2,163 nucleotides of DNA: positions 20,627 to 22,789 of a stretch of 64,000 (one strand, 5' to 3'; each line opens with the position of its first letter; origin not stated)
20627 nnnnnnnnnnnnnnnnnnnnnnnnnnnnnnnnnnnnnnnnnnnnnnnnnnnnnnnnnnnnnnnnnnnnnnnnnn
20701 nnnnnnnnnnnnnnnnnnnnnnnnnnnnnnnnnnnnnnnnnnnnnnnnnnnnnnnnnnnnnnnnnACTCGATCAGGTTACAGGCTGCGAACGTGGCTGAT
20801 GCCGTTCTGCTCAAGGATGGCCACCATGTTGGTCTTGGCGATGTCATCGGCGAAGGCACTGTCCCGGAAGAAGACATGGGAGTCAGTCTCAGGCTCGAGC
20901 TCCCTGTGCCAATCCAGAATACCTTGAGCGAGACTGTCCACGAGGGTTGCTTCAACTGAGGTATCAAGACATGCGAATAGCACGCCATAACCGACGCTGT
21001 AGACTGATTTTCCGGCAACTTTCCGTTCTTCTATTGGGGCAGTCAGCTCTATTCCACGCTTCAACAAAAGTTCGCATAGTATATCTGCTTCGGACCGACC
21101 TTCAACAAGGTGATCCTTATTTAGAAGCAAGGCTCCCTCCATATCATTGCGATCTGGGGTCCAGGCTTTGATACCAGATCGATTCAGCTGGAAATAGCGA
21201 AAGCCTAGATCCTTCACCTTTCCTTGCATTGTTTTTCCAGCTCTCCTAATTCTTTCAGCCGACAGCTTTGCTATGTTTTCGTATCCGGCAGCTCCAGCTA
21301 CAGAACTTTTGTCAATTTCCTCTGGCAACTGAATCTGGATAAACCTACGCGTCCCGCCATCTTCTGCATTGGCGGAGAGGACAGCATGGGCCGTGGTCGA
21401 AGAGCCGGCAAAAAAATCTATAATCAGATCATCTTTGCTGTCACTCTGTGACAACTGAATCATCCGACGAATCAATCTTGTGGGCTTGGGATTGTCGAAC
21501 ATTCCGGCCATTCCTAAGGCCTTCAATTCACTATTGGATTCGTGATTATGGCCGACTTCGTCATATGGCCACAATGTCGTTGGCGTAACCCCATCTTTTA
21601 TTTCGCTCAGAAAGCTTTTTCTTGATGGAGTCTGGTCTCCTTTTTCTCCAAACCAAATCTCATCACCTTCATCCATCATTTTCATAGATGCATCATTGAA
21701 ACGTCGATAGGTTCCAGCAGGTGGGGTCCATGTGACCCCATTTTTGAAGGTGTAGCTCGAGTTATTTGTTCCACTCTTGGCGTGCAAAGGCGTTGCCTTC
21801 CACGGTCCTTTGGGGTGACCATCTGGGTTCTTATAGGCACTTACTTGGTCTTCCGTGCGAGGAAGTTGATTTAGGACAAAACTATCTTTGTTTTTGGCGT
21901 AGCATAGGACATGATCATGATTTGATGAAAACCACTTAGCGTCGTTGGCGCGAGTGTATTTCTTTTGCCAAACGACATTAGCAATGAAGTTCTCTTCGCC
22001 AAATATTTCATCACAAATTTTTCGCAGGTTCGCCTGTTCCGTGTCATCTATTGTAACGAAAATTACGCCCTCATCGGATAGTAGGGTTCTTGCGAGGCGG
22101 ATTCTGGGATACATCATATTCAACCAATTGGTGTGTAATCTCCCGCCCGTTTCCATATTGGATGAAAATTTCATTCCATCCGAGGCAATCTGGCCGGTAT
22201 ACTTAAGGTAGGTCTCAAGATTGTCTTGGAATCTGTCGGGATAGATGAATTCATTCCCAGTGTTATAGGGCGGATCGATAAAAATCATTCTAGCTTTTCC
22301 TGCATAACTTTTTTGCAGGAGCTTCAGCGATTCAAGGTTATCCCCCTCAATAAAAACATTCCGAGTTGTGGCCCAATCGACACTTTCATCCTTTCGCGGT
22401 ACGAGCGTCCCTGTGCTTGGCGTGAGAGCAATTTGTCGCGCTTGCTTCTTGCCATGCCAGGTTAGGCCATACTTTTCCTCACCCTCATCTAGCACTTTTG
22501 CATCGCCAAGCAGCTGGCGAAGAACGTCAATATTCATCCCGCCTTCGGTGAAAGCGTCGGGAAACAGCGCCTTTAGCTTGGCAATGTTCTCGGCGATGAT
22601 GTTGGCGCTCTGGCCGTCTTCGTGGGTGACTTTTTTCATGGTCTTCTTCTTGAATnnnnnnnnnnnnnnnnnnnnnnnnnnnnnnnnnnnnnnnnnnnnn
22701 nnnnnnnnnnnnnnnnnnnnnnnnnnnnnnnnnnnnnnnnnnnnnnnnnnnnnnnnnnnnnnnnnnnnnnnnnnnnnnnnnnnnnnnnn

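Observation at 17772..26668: Four-gene SNF2(PLD)-DUF4391-Mod-Res operon: a type III restriction-modification system coupled to a nuclease-helicase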

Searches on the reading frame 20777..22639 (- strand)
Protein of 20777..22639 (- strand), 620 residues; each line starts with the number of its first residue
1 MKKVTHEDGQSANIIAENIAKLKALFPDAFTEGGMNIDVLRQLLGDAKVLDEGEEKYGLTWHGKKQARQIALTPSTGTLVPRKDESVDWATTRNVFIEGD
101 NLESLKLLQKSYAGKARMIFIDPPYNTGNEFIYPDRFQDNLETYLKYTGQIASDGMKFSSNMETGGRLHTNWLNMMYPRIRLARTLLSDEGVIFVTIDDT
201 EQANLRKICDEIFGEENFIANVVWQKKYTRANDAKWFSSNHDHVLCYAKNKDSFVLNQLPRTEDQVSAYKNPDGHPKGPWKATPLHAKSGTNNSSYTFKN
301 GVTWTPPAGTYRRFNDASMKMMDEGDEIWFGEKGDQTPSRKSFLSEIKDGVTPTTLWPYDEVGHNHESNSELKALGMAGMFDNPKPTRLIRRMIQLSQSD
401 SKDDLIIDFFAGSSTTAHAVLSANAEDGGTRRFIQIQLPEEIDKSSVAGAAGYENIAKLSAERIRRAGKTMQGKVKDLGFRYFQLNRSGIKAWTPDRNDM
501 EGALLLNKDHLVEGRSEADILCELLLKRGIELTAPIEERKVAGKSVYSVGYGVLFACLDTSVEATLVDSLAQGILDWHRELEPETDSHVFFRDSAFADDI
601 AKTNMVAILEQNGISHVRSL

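Call 3: search_protein_families(library=pfam, proteins=[window:20777-22639:-], max_evalue=0.01)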
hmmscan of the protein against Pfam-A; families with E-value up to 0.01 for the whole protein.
window:20777-22639:- (620 aa): 1 family
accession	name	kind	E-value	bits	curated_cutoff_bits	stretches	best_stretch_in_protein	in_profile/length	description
PF01555.25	N6_N4_Mtase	-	5e-36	125.2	26.7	1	117-437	2-210/221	DNA methylase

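Call 4: search_protein_families(library=padloc, proteins=[window:20777-22639:-], max_evalue=0.001)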
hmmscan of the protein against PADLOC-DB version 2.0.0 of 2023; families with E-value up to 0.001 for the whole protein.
window:20777-22639:- (620 aa): 27 families (the best 25 are shown)
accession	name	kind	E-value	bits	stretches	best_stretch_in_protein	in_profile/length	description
PDLC03634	MTase_III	-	2.1e-208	692.1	1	6-619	4-620/621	Type III methyltransferase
PDLC03637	MTase_III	-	7.2e-132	438.6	1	15-488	47-507/513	Type III methyltransferase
PDLC03641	MTase_III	-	1.1e-105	352.6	1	7-488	7-500/657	Type III methyltransferase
PDLC03644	MTase_III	-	8.7e-99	329.7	1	60-446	5-389/542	Type III methyltransferase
PDLC03636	MTase_III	-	1.4e-75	253.2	2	169-440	93-395/575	Type III methyltransferase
PDLC03640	MTase_III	-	5.1e-61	204.8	2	88-253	38-202/654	Type III methyltransferase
PDLC03642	MTase_III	-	6.5e-57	191.4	2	164-436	131-395/528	Type III methyltransferase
PDLC03639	MTase_III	-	1.2e-48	163.9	3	169-286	141-253/639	Type III methyltransferase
PDLC03638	MTase_III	-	1e-42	144.5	2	170-418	429-651/816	Type III methyltransferase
PDLC03643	MTase_III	-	1.4e-41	141.1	1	176-442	1-270/465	Type III methyltransferase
PDLC03635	MTase_III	-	5.4e-41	139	3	169-258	265-357/708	Type III methyltransferase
PDLC03354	MTase_II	-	5e-40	135.8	1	56-420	24-358/425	Type II methyltransferase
PDLC03646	MTase_III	-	8.1e-31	104.7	3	306-443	695-829/1057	Type III methyltransferase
PDLC03278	MTase_II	-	3.9e-28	97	2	159-252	34-124/390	Type II methyltransferase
PDLC03300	MTase_II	-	6.7e-26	89.1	2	91-258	9-171/302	Type II methyltransferase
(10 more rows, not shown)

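Call 25: search_protein_families(library=ncbifam, proteins=[window:20777-22639:-], max_evalue=0.001)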
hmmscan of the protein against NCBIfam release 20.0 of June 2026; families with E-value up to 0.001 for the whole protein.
window:20777-22639:- (620 aa): 2 families
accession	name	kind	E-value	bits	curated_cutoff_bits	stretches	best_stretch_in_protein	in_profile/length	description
NF008572.0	PRK11524.1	equivalog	1.8e-11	43.7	292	0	91-147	12-64/294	adenine-specific DNA-methyltransferase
NF050803.1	DnaMtaseCcrMCaul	equivalog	6.6e-05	22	830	0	383-420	188-223/350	adenine-specific DNA-methyltransferase CcrM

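Call 88: search_solved_structures(query=window:20777-22639:-, max_evalue=0.001)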
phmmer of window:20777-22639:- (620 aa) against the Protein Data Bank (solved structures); distinct sequences matched with E-value up to 0.001: 3.
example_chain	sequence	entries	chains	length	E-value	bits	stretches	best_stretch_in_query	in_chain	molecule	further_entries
6k0w_B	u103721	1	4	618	9.4e-81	275.2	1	6-508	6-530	Adenine specific DNA methyltransferase (Mod)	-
4zcf_A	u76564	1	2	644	2.6e-57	197.8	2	11-256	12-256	Restriction endonuclease EcoP15I, modification subunit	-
7dsu_A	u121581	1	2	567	2.6e-29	105.3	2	92-248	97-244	Mbo45V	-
